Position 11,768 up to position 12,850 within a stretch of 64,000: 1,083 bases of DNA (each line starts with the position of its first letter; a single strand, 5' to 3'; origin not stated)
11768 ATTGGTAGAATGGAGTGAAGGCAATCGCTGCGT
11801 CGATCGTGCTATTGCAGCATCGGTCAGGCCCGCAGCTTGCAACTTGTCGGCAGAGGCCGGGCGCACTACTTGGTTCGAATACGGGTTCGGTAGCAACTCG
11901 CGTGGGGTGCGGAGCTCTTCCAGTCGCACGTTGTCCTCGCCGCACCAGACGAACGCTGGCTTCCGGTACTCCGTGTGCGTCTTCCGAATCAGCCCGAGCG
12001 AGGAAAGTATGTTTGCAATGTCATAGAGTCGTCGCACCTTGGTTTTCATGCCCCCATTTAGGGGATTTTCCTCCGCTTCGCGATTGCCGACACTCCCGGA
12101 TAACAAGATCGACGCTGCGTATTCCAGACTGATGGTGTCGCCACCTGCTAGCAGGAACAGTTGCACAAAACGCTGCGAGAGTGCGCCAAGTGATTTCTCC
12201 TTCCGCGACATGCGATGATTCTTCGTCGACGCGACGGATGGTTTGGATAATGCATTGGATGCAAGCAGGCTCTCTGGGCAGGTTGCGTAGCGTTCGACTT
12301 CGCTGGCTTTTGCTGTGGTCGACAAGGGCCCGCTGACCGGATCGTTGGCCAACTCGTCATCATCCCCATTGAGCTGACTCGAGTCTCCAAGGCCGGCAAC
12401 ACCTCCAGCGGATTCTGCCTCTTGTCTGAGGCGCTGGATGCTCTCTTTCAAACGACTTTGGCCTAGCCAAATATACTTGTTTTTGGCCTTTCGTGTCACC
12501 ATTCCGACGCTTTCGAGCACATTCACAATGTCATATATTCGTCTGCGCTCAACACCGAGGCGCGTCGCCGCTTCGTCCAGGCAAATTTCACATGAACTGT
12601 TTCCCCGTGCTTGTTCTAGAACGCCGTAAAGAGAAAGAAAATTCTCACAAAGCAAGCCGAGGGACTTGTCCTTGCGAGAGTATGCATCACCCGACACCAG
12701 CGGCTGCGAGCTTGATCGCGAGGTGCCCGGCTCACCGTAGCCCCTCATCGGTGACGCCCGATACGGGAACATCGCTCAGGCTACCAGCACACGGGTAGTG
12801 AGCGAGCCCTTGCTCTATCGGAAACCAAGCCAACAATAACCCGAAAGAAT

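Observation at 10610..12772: Atypical (dual DNA-binding-domain) E2F in a compact, intron-poor genome, with a polyQ tail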

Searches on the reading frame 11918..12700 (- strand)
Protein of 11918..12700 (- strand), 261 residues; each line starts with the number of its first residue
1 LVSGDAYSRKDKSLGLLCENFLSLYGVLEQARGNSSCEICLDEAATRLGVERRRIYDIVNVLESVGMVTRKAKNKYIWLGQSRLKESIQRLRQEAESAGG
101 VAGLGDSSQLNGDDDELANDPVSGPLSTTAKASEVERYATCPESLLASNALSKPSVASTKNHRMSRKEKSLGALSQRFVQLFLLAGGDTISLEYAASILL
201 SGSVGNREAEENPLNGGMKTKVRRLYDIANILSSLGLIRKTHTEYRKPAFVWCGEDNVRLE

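Call 36: predict_structure(alignment_id=A3)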
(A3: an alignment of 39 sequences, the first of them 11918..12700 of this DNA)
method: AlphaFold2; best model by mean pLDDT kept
length: 261 residues; sequences in the alignment: 39
mean_pLDDT: 77.7   pTM: 0.72
mean pLDDT of the five models: 77.7, 77.4, 77.2, 75.0, 73.6
residues with pLDDT >= 90: 123; 70-90: 47; 50-70: 56; < 50: 35
segments of 3 or more residues with pLDDT < 50: 1-4, 113-115, 117-120, 138-141, 155-167
pLDDT, mean of each block of 10 residues (from residue 1): 54 89 85 84 95 94 94 93 93 95 76 51 54 52 51 45 49 93 95 90 58 66 92 95 89 88 67
secondary structure, 60 per line:
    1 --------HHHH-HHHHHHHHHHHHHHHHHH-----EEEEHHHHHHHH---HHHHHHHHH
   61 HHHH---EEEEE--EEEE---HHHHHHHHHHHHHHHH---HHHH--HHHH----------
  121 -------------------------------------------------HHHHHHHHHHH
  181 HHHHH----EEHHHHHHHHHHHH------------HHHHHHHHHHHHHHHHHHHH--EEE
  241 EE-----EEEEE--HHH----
elements in order: H9-12 H14-31 E37-40 H41-48 H52-64 E68-72 E75-78 H82-97 H101-104 H107-110 H170-185 H192-203 H216-235 E238-242 E248-252

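Call 39: fold_search(model_id=the predicted structure, library=pdb)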
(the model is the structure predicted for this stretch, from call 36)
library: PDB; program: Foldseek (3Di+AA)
matches with E <= 10: 1018; with E <= 0.001: 1
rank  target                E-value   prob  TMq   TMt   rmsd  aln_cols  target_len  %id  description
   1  4yo2_A                4.1e-08  1.00  0.51  0.69   7.3       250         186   35  Structure of E2F8, an atypical member of E2F family of transcription factors (released 2015-12-09)
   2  1cf7_A                3.0e-02  1.00  0.23  0.83   2.0        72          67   44  STRUCTURAL BASIS OF DNA RECOGNITION BY THE HETERODIMERIC CELL CYCLE TRANSCRIPTION FACTOR E2F-DP (released 1999-04-02)
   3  7uch                  3.0e-02  0.72  0.21  0.10  16.1       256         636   13  AprA Methyltransferase 1 - GNAT in complex with Mn2+ , SAM, and Di-methyl-malonate (released 2022-06-01)
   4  6b39                  9.2e-02  0.54  0.22  0.11  14.8       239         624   13  AprA Methyltransferase 1 - GNAT in complex with SAH (released 2017-11-15)
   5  4p9f_A                1.2e-01  0.99  0.23  0.28   6.8        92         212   24  E. coli McbR/YncC (released 2015-01-14)
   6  6b3a                  1.4e-01  0.51  0.22  0.11  13.9       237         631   13  AprA Methyltransferase 1 - GNAT didomain in complex with Mn2+ and SAM (released 2017-11-15)
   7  3r4k_A                1.9e-01  0.92  0.19  0.20  11.3        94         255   17  Crystal structure of a putative ICLR transcriptional regulator (TM1040_3717) from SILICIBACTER SP. TM1040 at 2.46 A re (released 2011-04-13)
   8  4m6x_B                1.9e-01  0.87  0.19  0.16  11.5        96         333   19  Mutant structure of methyltransferase from Streptomyces hygroscopicus complexed with S-adenosyl-L-homocysteine and met (released 2014-06-25)
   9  6b3b                  1.9e-01  0.38  0.21  0.11  15.3       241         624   13  AprA Methyltransferase 1 - GNAT in complex with Mn2+ , SAM, and Malonate (released 2017-11-15)
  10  1c0w_D                2.4e-01  0.96  0.22  0.31   9.4        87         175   16  CRYSTAL STRUCTURE OF THE COBALT-ACTIVATED DIPHTHERIA TOXIN REPRESSOR-DNA COMPLEX REVEALS A METAL BINDING SH-LIKE DOMAI (released 2000-07-22)
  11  1c0w_C                2.5e-01  0.90  0.22  0.31  12.7       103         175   16  CRYSTAL STRUCTURE OF THE COBALT-ACTIVATED DIPHTHERIA TOXIN REPRESSOR-DNA COMPLEX REVEALS A METAL BINDING SH-LIKE DOMAI (released 2000-07-22)
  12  4m71_B                2.5e-01  0.90  0.19  0.16   7.0        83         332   18  Mutant structure of methyltransferase from Streptomyces hygroscopicus complexed with S-adenosyl-L-homocysteine and met (released 2014-06-25)
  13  1c0w_B                2.7e-01  0.96  0.22  0.25   9.4        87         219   16  CRYSTAL STRUCTURE OF THE COBALT-ACTIVATED DIPHTHERIA TOXIN REPRESSOR-DNA COMPLEX REVEALS A METAL BINDING SH-LIKE DOMAI (released 2000-07-22)
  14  5afq_B                2.7e-01  0.38  0.20  0.13  15.5       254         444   10  Crystal structure of RPC62 - RPC32 beta (released 2015-10-07)
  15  7uci_A                2.7e-01  0.30  0.21  0.09  15.3       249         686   12  SxtA Methyltransferase and decarboxylase didomain in complex with Mn2+ and SAH (released 2022-06-01)
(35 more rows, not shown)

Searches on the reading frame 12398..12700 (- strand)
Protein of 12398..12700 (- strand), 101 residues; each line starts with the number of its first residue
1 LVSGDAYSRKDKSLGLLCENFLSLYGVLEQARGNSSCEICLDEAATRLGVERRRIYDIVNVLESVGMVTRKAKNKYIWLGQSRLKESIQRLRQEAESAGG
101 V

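Call 50: search_protein_families(library=pfam, proteins=[window:12398-12700:-], max_evalue=10)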
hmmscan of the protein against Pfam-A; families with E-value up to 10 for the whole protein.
window:12398-12700:- (101 aa): 5 families
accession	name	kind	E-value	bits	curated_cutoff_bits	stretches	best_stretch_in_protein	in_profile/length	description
PF02319.26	E2F_TDP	-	1.1e-23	83.2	25.7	1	10-80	1-65/65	E2F/DP family winged-helix DNA-binding domain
PF01978.25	TrmB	-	1.1e-05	25.7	25.6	1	42-77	26-61/68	Sugar-specific transcriptional regulator TrmB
PF19187.6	HTH_PafC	-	0.016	15.5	32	1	38-70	18-49/115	PafC helix-turn-helix domain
PF09079.17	Cdc6_C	-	0.053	13.9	25.1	1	50-75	50-75/96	CDC6, C terminal winged helix domain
PF09548.15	Spore_III_AB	-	0.084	13.3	32.5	1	26-97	78-149/170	Stage III sporulation protein AB (spore_III_AB)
